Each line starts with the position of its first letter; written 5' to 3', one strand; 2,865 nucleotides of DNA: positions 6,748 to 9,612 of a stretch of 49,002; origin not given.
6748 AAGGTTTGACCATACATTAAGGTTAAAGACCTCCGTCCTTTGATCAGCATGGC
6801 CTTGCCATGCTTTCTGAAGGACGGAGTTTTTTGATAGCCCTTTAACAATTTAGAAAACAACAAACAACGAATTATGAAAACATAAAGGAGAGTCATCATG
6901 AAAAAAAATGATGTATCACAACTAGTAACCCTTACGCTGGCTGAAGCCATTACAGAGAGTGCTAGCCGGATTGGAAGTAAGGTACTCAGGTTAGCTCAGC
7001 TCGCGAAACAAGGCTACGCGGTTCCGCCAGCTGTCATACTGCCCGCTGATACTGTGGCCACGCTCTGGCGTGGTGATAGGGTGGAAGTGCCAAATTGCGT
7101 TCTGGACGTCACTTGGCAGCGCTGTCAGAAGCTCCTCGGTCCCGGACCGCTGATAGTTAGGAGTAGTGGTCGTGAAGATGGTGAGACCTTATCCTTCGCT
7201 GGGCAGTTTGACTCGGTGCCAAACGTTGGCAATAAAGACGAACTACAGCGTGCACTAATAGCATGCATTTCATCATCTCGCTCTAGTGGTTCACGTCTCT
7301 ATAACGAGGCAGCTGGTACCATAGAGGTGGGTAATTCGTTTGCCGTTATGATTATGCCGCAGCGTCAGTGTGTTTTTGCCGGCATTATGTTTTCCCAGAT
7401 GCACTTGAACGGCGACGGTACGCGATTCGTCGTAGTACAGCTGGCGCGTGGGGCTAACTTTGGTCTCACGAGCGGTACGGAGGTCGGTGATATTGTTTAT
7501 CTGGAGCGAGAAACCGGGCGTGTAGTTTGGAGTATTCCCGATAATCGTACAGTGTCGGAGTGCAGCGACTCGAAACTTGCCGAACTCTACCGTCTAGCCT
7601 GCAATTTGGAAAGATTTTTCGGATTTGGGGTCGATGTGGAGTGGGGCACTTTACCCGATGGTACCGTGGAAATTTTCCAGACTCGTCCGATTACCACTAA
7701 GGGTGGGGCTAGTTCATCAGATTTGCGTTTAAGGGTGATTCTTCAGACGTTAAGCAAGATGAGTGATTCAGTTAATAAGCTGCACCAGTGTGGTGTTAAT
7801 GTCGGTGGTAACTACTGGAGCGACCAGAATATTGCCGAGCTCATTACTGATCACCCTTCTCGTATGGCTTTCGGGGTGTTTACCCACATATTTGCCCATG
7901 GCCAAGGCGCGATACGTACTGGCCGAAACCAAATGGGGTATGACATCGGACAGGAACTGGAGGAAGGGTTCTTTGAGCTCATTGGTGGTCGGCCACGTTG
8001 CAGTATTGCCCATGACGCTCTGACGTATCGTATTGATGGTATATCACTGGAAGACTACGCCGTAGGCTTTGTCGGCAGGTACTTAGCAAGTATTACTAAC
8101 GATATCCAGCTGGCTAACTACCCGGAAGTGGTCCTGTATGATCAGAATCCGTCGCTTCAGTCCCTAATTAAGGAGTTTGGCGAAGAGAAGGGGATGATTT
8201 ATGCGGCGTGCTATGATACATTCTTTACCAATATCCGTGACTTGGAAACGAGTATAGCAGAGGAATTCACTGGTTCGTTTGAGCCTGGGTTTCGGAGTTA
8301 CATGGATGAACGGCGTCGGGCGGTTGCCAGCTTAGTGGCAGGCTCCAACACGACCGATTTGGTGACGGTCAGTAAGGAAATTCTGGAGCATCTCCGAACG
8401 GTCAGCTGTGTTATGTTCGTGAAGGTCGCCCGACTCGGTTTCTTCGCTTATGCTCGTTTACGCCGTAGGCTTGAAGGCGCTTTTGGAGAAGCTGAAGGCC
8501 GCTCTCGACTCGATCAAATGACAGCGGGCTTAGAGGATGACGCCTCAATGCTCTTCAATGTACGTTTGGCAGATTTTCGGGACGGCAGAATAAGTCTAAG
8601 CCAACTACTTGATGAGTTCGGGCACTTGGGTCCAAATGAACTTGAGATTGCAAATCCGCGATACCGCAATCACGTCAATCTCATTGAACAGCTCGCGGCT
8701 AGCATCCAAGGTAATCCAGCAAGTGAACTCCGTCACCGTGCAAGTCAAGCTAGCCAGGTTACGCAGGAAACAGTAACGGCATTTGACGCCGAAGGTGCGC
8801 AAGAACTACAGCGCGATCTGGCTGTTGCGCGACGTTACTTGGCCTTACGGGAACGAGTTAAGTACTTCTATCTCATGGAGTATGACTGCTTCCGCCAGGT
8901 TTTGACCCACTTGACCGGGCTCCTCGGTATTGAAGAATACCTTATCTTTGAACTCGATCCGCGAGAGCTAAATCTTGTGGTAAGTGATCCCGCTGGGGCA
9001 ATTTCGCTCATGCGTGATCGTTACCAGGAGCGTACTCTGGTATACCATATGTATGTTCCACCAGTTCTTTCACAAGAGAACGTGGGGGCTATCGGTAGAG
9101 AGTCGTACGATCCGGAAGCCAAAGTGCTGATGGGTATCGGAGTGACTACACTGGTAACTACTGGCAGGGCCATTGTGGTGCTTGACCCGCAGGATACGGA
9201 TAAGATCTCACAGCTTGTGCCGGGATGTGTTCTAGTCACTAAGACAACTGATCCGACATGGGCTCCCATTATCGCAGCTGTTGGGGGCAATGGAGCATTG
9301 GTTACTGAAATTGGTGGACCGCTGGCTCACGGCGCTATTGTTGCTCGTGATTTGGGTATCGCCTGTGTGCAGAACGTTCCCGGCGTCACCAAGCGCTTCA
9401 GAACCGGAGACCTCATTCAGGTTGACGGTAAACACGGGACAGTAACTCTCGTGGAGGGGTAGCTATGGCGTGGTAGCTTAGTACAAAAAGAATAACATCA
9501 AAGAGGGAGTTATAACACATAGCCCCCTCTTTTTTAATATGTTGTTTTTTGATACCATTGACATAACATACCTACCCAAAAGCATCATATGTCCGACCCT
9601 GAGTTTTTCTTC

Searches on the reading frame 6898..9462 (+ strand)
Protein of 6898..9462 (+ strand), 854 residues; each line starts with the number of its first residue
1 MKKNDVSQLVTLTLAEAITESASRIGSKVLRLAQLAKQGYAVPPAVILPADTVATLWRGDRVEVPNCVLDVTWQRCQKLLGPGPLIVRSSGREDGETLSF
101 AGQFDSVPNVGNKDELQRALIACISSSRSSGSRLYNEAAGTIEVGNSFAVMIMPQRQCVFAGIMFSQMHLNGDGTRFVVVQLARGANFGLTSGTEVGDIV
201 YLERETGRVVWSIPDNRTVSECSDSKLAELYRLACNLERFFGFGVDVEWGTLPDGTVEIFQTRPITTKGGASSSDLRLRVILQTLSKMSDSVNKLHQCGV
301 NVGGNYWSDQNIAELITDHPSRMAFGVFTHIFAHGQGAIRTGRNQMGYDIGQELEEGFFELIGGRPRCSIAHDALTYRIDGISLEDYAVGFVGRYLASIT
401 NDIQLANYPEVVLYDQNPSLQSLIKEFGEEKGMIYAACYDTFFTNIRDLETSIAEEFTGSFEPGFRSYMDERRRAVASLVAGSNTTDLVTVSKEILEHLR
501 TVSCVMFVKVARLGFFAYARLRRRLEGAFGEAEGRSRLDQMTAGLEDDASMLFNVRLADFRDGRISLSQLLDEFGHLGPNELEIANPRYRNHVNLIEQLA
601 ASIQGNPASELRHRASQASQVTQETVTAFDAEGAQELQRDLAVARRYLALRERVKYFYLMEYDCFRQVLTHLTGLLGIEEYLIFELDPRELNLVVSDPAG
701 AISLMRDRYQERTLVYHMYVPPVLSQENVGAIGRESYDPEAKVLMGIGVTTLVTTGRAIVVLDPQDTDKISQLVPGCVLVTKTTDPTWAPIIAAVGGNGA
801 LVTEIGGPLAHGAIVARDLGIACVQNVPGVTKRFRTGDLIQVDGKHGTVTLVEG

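Call 7: search_protein_families(library=pfam, proteins=[window:6898-9462:+])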
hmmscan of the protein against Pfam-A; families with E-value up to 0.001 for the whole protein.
window:6898-9462:+ (854 aa): 2 families
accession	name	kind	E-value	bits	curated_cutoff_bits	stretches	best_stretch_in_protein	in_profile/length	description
PF01326.24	PPDK_N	-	6.4e-21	75.4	27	2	82-180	100-200/328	Pyruvate phosphate dikinase, AMP/ATP-binding domain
PF00391.29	PEP-utilizers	-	1.4e-17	63.4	23.1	1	775-847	3-72/72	PEP-utilising enzyme, mobile domain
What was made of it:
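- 6898..9462 (+): 854-aa RPH-like dikinase: ATP-grasp (PPDK_N), central helical domain, C-terminal swivel-His domain (His811). Pfam PPDK_N and PEP-utilizers, with no PEP-utilizers_C (call 7).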

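Call 9: search_protein_families(library=ncbifam, proteins=[window:6898-9462:+], max_evalue=0.01)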
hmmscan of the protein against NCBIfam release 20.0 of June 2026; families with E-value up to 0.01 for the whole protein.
window:6898-9462:+ (854 aa): 24 families
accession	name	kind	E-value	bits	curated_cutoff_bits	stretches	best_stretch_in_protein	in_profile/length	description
NF004881.0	PRK06241.2-2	equivalog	1.5e-42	145.9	883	3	742-853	787-891/898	phosphoenolpyruvate synthase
NF052632.1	undecylprod_RedH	equivalog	1.2e-41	142.6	1350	3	739-853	770-879/880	undecylprodigiosin ligase RedH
NF004880.0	PRK06241.2-1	equivalog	1.9e-41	141.9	972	2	568-851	546-836/837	phosphoenolpyruvate synthase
NF004878.0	PRK06241.1-3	subfamily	3.6e-41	141.2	945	2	564-853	591-890/891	phosphoenolpyruvate synthase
NF041857.1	RIF_Ptrans_rph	equivalog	4.2e-39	134.6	999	3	562-851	565-863/864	rifamycin-inactivating phosphotransferase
NF004877.0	PRK06241.1-2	subfamily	1.6e-38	132.6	866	2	564-852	571-868/869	phosphoenolpyruvate synthase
NF052631.1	prodigiosin_PigC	equivalog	1.1e-36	126.1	1300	3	735-851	770-881/883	prodigiosin ligase PigC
NF004879.0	PRK06241.1-4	equivalog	5.2e-31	107.6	976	2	620-851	632-867/868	phosphoenolpyruvate synthase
NF005057.0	PRK06464.1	equivalog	2.7e-30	105.1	598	3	734-850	347-461/798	phosphoenolpyruvate synthase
TIGR01418.1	PEP_synth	equivalog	2.7e-27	95.5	739.75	2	742-850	352-454/784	pyruvate, water dikinase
NF004882.0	PRK06241.2-3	equivalog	2.9e-27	95.1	850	2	741-852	715-819/827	phosphoenolpyruvate synthase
NF004508.0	PRK05849.1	equivalog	3.9e-26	91.3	501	2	77-349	53-302/789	hypothetical protein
NF000283.1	RPH_KJ151292.1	equivalog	2.4e-25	88.9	1700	1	715-852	732-864/865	rifamycin-inactivating phosphotransferase Rph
NF004883.0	PRK06241.2-4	equivalog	7.8e-22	77.2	1063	1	739-850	807-911/928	phosphoenolpyruvate synthase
NF006153.0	PRK08296.1-5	subfamily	1e-19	70.4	578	1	741-853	501-607/608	hypothetical protein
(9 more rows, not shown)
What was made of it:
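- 6898..9462 (+): All NCBIfam equivalogs fall far below cutoff (call 9).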

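Call 10: search_solved_structures(query=window:6898-9462:+, max_evalue=0.01, show_alignments=1)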
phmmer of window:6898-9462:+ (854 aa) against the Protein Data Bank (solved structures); distinct sequences matched with E-value up to 0.01: 11.
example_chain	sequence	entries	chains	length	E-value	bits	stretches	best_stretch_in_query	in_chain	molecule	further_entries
5fbs_A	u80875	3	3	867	2.1e-25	92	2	564-851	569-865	Phosphoenolpyruvate synthase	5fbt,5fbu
5hv2_A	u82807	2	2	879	2.2e-25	91.9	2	564-851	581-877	Phosphoenolpyruvate synthase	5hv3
5hv1_A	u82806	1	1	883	2.3e-25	91.9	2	564-851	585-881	Phosphoenolpyruvate synthase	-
8a8e_A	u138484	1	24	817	6.4e-19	70.6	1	736-849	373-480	Phosphoenolpyruvate synthase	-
9dae_A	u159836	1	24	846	1.2e-18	69.6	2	740-849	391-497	Phosphoenolpyruvate synthase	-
2ols_A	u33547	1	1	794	1.3e-14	56.3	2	753-847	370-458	Phosphoenolpyruvate synthase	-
2e28_A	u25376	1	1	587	3.5e-07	31.7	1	746-849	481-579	Pyruvate kinase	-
5hv6_A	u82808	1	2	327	7.5e-06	27.4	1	84-267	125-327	Phosphoenolpyruvate synthase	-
9goj_A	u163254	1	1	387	3.1e-05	25.3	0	84-202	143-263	Phosphoenolpyruvate synthase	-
5woy_A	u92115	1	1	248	0.00018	22.8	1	801-850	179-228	Phosphoenolpyruvate-protein phosphotransferase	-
2hro_A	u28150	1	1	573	0.0036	18.5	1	801-850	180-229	Phosphoenolpyruvate-protein phosphotransferase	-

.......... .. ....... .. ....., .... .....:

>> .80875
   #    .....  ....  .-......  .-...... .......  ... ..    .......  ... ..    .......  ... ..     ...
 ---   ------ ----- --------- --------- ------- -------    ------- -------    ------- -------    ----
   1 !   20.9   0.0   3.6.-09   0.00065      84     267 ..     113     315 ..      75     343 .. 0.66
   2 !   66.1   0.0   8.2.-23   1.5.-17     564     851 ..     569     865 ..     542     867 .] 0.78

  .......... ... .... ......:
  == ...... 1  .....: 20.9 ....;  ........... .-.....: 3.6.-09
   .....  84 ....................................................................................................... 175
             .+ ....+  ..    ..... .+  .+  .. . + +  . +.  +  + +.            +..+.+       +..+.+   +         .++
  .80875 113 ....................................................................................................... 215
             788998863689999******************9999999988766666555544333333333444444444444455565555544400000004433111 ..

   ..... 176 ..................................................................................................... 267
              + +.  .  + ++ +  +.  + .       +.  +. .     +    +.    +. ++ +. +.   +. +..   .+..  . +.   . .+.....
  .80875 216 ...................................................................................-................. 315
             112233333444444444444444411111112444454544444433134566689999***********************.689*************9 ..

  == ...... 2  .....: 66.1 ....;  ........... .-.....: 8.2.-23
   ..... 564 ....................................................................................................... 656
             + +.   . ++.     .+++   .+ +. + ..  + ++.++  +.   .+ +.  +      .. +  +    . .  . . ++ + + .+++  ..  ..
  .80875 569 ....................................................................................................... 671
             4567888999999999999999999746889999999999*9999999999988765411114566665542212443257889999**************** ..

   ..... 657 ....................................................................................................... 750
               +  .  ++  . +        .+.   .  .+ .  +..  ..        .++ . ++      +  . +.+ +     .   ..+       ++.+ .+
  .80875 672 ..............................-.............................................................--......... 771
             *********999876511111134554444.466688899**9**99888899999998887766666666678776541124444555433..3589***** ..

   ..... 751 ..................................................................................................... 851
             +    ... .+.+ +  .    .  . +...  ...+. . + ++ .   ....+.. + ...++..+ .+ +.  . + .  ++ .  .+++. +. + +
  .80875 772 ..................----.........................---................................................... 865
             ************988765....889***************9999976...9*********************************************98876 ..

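Call 11: find_homologous_proteins(query=window:6898-9462:+, max_evalue=1e-10)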
Query window:6898-9462:+ (854 aa): 99 proteins with E <= 1e-10 among 8000 candidates.
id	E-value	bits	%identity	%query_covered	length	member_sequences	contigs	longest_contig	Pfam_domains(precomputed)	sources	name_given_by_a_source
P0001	0.0e+0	1930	100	100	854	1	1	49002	PF00391.30,PF01326.25,PF27448.1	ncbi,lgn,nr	ncbi:MAG: hypothetical protein HY974_01355 [Candidatus Kerfeldbacteria bacterium]|nr:hypothetical pr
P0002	0.0e+0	1448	75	100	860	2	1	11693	PF00391.30,PF01326.25,PF27448.1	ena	-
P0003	0.0e+0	1358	72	98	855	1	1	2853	PF00391.30,PF01326.25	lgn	-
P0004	0.0e+0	1058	57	99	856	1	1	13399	PF00391.30,PF01326.25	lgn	-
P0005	0.0e+0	1052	58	94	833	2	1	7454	PF00391.30,PF01326.25,PF27448.1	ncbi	ncbi:hypothetical protein D4R52_02320, partial [bacterium]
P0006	0.0e+0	1042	55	98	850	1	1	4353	PF00391.30,PF01326.25,PF27448.1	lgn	-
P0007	0.0e+0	1034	55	99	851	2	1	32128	PF00391.30,PF01326.25,PF27448.1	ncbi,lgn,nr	ncbi:MAG: PEP-utilizing enzyme [bacterium]|nr:PEP-utilizing enzyme [bacterium]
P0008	0.0e+0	1022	57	99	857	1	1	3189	PF00391.30,PF01326.25,PF27448.1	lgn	-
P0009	0.0e+0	1015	54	99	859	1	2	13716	PF00391.30,PF01326.25,PF27448.1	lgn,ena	-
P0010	2.3e-295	1000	54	99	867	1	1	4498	PF00391.30,PF01326.25,PF27448.1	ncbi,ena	-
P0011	4.7e-286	969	55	99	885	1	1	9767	PF00391.30,PF01326.25,PF27448.1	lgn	-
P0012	1.2e-241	822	49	99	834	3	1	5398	PF00391.30,PF01326.25,PF27448.1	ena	-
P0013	1.5e-182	627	51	68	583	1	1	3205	PF00391.30,PF27448.1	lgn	-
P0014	1.6e-173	597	50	68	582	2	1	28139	PF00391.30,PF27448.1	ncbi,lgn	-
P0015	1.9e-173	597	50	68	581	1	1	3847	PF00391.30,PF27448.1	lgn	-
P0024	5.3e-170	585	40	100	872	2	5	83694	PF00391.30,PF01326.25,PF27448.1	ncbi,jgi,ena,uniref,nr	ncbi:MAG: hypothetical protein A3J59_04165 [Candidatus Buchananbacteria bacterium RIFCSPHIGHO2_02_FU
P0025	3.8e-169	582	40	100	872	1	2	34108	PF00391.30,PF01326.25,PF27448.1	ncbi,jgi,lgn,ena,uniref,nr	ncbi:MAG: hypothetical protein COY66_01735 [Candidatus Kerfeldbacteria bacterium CG_4_10_14_0_8_um_f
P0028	1.8e-167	577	39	100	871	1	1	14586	PF00391.30,PF01326.25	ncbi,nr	ncbi:MAG: PEP/pyruvate-binding domain-containing protein [Patescibacteria group bacterium]|nr:PEP/py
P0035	1.5e-160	554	37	98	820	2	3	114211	PF00391.30,PF01326.25,PF27448.1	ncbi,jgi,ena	-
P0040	1.5e-158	547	40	89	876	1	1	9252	PF00391.30,PF01326.25,PF27448.1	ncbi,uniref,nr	ncbi:MAG: hypothetical protein HY473_02715 [Candidatus Sungbacteria bacterium]|uniref:Phosphoenolpyr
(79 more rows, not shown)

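Call 14: find_related_loci(query=A1, collection=genome_contigs, flank=4000)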
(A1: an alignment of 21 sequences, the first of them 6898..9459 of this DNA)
Query A1 (854 aa) in genome_contigs; peptide patterns used: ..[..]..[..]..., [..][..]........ (x = any residue, [..] = any of these).
54 stretches matched a pattern; 26 encode a relative of the query (tblastn E <= 1e-3); 25 distinct loci.
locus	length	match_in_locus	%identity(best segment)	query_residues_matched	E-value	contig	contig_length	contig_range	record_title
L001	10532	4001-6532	58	8-852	0e+0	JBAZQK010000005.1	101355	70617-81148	MAG: Patescibacteria group bacterium isolate SO_2017_SWC_51 scaffold_46_c2_LP-4_2017, whole genome shotgun sequence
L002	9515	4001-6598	40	3-853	4e-175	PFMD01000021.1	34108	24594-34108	MAG: Candidatus Kerfeldbacteria bacterium CG_4_10_14_0_8_um_filter_42_10 CG_4_10_14_0.8_um_filter_scaffold_509_c, whole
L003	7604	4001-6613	40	3-853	2e-174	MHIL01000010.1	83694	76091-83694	MAG: Candidatus Buchananbacteria bacterium RIFCSPHIGHO2_02_FULL_56_16 rifcsphigho2_02_scaffold_1779, whole genome shotgu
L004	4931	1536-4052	40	10-852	3e-168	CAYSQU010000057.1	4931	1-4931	MAG TPA_asm: uncultured Gammaproteobacteria bacterium isolate binchicken_co387_4 genome assembly, contig: NODE_24949_len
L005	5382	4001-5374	53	8-465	1e-160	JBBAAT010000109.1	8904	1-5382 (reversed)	MAG: Bacteroidales bacterium isolate SO_2017_GW3_49 scaffold_3363_c2_OW296A_2017, whole genome shotgun sequence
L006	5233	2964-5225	40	93-832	6e-158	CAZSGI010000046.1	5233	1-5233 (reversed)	MAG TPA_asm: uncultured Gammaproteobacteria bacterium isolate binchicken_co38_1066 genome assembly, contig: NODE_33191_l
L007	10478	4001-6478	37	12-852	2e-153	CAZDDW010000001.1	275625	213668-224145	MAG TPA_asm: uncultured Gammaproteobacteria bacterium isolate SRP200020_co1_303 genome assembly, contig: NODE_9_length_2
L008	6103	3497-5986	37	6-852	6e-152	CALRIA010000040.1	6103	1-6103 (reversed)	MAG: Candidatus Magasanikbacteria bacterium isolate MaH-04nov19-74 genome assembly, contig: MaH-04nov19-C31156, whole ge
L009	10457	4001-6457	37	14-852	9e-150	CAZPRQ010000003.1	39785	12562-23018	MAG TPA_asm: uncultured Candidatus Saccharibacteria bacterium isolate SRP286056_co1_790 genome assembly, contig: NODE_10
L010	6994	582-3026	37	25-853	7e-149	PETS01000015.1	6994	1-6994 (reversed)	MAG: Candidatus Falkowbacteria bacterium CG02_land_8_20_14_3_00_36_14 CG02_land_8_20_14_3.00_150_scaffold_7380_c, whole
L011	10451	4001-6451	37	14-852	1e-147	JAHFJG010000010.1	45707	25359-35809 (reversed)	MAG: Candidatus Doudnabacteria bacterium isolate nzgw380 NODE_451_length_45708_cov_3.802246, whole genome shotgun sequen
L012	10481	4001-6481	36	10-852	2e-153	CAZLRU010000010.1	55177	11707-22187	MAG TPA_asm: uncultured Gammaproteobacteria bacterium isolate SRP278252_co1_130 genome assembly, contig: NODE_768_length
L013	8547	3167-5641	37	4-844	6e-140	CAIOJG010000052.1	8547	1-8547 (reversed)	MAG: Candidatus Magasanikbacteria bacterium isolate AM_bin-3693 genome assembly, contig: bin-3693:052/190, whole genome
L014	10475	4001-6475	36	1-851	3e-135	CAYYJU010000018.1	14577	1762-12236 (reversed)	MAG TPA_asm: uncultured Candidatus Saccharibacteria bacterium isolate SRP286056_co1_681 genome assembly, contig: NODE_51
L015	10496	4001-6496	36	13-852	8e-130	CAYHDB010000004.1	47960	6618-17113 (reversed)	MAG TPA_asm: uncultured Candidatus Saccharibacteria bacterium isolate ERP119702_co1_281 genome assembly, contig: NODE_60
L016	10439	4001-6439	32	25-852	2e-129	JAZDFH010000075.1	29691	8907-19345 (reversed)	MAG: bacterium isolate MEGAHIT-group-0.198 k141_6356287, whole genome shotgun sequence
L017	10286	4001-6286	37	87-852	6e-129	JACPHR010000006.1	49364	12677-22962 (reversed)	MAG: Candidatus Taylorbacteria bacterium isolate NC_groundwater_419_Ag_B-0.1um_49_17 GD18-4_B1_scaffold_247189, whole ge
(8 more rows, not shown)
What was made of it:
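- Some MAG records carrying orthologs are labelled Gammaproteobacteria or Bacteroidales (call 14).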

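Call 21: find_encoding_contigs(protein=P0001, flank=10000, max_places=2)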
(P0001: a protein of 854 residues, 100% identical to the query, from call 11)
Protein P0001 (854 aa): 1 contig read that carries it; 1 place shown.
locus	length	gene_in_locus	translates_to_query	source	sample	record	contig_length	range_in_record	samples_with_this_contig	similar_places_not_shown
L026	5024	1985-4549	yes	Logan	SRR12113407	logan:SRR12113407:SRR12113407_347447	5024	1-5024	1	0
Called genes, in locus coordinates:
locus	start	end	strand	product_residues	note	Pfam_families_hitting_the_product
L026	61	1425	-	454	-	-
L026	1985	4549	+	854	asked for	PF01326:PPDK_N, PF27448:Rph_4th (weak), PF00391:PEP-utilizers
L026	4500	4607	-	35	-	-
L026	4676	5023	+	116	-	?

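Call 22: find_encoding_contigs(protein=P0024, flank=8000, max_places=3)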
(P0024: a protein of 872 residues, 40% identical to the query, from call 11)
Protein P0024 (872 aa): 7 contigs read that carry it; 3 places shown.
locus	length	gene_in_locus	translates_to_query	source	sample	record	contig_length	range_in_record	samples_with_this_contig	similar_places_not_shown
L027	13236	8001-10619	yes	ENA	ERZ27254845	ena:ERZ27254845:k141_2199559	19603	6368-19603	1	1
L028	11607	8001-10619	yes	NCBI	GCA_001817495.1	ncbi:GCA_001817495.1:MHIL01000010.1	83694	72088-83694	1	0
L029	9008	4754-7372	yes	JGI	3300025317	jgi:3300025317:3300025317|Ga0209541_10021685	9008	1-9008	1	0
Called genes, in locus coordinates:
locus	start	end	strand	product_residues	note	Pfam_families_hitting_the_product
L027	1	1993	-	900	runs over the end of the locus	PF00133:tRNA-synt_1, PF09334:tRNA-synt_1g, PF08264:Anticodon_1, PF10458:Val_tRNA-synt_C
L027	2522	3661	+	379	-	PF01368:DHH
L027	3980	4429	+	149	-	PF01230:HIT (weak)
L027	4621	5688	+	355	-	PF00579:tRNA-synt_1b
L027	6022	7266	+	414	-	PF01817:CM_2 (weak), PF01209:Ubie_methyltran, PF13489:Methyltransf_23, PF13847:Methyltransf_31, PF08241:Methyltransf_11, PF08242:Methyltransf_12, PF13649:Methyltransf_25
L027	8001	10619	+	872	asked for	PF01326:PPDK_N, PF27448:Rph_4th (faint), PF00391:PEP-utilizers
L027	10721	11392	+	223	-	-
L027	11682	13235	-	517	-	?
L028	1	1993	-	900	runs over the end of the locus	PF00133:tRNA-synt_1, PF09334:tRNA-synt_1g, PF08264:Anticodon_1, PF10458:Val_tRNA-synt_C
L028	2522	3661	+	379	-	PF01368:DHH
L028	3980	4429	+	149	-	PF01230:HIT (weak)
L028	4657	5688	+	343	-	PF00579:tRNA-synt_1b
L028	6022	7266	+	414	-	PF01817:CM_2 (weak), PF01209:Ubie_methyltran, PF13489:Methyltransf_23, PF13847:Methyltransf_31, PF08241:Methyltransf_11, PF08242:Methyltransf_12, PF13649:Methyltransf_25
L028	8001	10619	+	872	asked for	PF01326:PPDK_N, PF27448:Rph_4th (faint), PF00391:PEP-utilizers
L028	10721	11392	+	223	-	-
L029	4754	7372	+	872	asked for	PF01326:PPDK_N, PF27448:Rph_4th (faint), PF00391:PEP-utilizers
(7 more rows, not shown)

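Call 23: find_encoding_contigs(protein=P0035, flank=8000, max_places=3)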
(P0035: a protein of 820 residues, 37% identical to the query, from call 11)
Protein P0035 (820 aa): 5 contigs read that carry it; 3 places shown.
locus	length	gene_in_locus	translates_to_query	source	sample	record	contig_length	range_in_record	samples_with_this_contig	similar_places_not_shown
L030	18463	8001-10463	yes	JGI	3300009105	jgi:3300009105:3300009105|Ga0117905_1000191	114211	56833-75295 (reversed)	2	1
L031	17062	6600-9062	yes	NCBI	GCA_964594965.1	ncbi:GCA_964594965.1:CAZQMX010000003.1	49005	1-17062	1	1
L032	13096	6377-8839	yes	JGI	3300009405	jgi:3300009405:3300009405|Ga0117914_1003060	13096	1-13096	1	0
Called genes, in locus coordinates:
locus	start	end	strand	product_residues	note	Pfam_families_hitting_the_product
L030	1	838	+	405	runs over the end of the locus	-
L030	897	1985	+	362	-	PF25788:Ig_Rha78A_N, PF18911:PKD_4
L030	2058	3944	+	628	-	PF07963:N_methyl (weak), PF00801:PKD, PF18911:PKD_4, PF22352:K319L-like_PKD (weak)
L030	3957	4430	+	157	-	-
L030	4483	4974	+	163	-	PF07963:N_methyl (weak)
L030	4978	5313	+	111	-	-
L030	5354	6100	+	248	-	PF13365:Trypsin_2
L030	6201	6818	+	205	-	PF01066:CDP-OH_P_transf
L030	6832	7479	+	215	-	-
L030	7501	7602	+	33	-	-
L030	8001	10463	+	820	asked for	PF01326:PPDK_N, PF27448:Rph_4th, PF00391:PEP-utilizers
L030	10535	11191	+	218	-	PF00300:His_Phos_1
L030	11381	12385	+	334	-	PF04055:Radical_SAM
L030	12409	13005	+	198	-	PF00625:Guanylate_kin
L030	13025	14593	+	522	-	PF04055:Radical_SAM, PF13353:Fer4_12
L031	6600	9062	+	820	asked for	PF01326:PPDK_N, PF27448:Rph_4th, PF00391:PEP-utilizers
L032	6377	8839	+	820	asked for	PF01326:PPDK_N, PF27448:Rph_4th, PF00391:PEP-utilizers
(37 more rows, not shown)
